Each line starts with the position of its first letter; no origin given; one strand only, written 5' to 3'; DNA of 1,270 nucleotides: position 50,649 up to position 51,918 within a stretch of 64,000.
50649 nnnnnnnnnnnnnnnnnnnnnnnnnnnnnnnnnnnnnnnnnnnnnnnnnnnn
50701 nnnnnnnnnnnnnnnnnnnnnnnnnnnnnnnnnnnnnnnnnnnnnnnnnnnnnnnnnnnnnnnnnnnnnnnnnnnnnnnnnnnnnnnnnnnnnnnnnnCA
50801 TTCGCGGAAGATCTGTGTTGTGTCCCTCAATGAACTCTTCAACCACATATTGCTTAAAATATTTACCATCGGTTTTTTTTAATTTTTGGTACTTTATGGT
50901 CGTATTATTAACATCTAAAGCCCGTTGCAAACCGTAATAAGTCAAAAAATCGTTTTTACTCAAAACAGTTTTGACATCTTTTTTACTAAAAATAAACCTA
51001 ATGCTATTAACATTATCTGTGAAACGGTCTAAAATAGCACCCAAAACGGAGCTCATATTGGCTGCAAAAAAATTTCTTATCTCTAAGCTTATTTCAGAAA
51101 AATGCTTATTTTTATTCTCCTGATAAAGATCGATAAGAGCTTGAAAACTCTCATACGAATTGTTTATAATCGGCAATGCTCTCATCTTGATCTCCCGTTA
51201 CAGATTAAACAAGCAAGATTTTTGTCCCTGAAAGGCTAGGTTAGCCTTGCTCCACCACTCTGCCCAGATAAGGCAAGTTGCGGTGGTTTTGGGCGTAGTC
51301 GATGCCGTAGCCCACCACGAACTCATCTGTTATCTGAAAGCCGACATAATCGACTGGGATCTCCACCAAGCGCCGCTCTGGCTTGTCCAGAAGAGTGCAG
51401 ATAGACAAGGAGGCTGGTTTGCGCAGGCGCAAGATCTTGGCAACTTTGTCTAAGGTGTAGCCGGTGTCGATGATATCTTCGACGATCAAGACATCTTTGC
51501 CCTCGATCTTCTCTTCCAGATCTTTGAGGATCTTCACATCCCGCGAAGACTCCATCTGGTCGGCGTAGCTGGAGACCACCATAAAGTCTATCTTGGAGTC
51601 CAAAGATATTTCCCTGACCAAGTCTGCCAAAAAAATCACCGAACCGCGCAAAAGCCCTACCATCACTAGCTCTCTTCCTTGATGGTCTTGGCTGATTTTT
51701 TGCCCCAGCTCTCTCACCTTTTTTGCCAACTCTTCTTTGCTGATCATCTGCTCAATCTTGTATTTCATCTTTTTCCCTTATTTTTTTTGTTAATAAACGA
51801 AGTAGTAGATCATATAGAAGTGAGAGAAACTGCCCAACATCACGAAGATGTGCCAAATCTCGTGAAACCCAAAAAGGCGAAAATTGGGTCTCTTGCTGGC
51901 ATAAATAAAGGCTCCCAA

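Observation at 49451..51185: AT-rich three-gene operon: novel-N-terminus GHKL ATPase + small STAS-like protein + PIN nuclease, a candidate partner-switch-controlled toxin/defence module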

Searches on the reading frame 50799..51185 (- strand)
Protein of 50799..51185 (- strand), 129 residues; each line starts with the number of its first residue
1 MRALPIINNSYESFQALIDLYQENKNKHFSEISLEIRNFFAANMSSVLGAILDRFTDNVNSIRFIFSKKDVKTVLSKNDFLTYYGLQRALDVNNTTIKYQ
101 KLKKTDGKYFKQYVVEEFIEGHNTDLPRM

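Call 77: search_protein_families(library=pfam, proteins=[window:50799-51185:-], max_evalue=10)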
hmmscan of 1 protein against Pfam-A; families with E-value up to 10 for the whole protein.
seq(129 aa): 2 families
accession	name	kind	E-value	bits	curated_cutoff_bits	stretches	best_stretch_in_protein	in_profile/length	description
PF02919.20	Topoisom_I_N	-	0.069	13.1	25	1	6-114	12-123/213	Eukaryotic DNA topoisomerase I, DNA binding fragment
PF04367.18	DUF502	-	0.16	12.3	23.8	1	1-34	30-63/107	Protein of unknown function (DUF502)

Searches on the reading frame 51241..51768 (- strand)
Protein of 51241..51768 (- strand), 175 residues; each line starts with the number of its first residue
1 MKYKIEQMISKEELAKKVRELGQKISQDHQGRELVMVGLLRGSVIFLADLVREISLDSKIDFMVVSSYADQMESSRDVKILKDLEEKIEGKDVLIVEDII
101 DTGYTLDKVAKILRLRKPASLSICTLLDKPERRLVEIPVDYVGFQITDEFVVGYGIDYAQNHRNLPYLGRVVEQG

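Call 41: list_cluster_members(proteins=[P0033, window:51241-51768:-, window:46357-47415:-])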
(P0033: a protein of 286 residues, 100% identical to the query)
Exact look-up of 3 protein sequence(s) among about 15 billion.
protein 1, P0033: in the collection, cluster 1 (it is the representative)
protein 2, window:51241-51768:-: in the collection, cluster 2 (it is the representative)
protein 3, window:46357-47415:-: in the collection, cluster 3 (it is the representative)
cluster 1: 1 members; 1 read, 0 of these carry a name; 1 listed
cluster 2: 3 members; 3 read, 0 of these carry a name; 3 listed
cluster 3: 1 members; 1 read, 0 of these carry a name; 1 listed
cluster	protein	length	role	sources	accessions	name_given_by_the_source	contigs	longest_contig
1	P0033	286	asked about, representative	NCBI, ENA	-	-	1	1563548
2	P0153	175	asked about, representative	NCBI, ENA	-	-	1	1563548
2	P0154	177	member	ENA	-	-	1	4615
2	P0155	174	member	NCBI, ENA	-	-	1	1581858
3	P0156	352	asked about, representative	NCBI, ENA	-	-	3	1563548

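Call 94: search_protein_families(library=pfam, proteins=[L035:2545-3648:+], max_evalue=0.01)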
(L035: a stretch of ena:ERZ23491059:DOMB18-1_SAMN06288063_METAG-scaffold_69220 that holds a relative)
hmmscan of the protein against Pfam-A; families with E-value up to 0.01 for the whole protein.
L035:2545-3648:+ (367 aa): 3 families
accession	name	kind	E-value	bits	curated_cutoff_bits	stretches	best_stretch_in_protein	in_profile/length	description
PF13784.11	Fic_N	-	3.4e-24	85.1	26.7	1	22-102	1-81/82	Fic/DOC family N-terminal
PF02661.23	Fic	-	1.2e-17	65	24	1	116-211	7-93/93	Fic/DOC family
PF21248.3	SoFic-like_C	-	5.2e-16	59.1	27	1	281-352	6-76/76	Protein adenylyltransferase SoFic-like, C-terminal domain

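Call 95: search_protein_families(library=padloc, proteins=[L035:2545-3648:+], max_evalue=0.01)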
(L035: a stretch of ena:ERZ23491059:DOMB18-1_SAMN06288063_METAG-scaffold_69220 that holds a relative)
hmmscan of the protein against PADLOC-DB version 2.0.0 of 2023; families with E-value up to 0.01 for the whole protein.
L035:2545-3648:+ (367 aa): 7 families
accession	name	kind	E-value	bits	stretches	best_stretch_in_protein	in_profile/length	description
PDLC03963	SoFic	-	7.9e-113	375.5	1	3-358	7-360/361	-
PDLC04840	PDC-S04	-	3.1e-16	57.8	1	52-241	11-198/227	-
PDLC04966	PDC-S24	-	6.1e-13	46.4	1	52-242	195-368/497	-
PDLC04836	PDC-S04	-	7.2e-12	43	1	156-247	135-217/244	-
PDLC04839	PDC-S04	-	3.2e-09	34.7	1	170-246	118-192/205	-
PDLC04837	PDC-S04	-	6.1e-09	33.5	1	159-245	134-211/234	-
PDLC04838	PDC-S04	-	8.5e-05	20.4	1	179-206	130-157/209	-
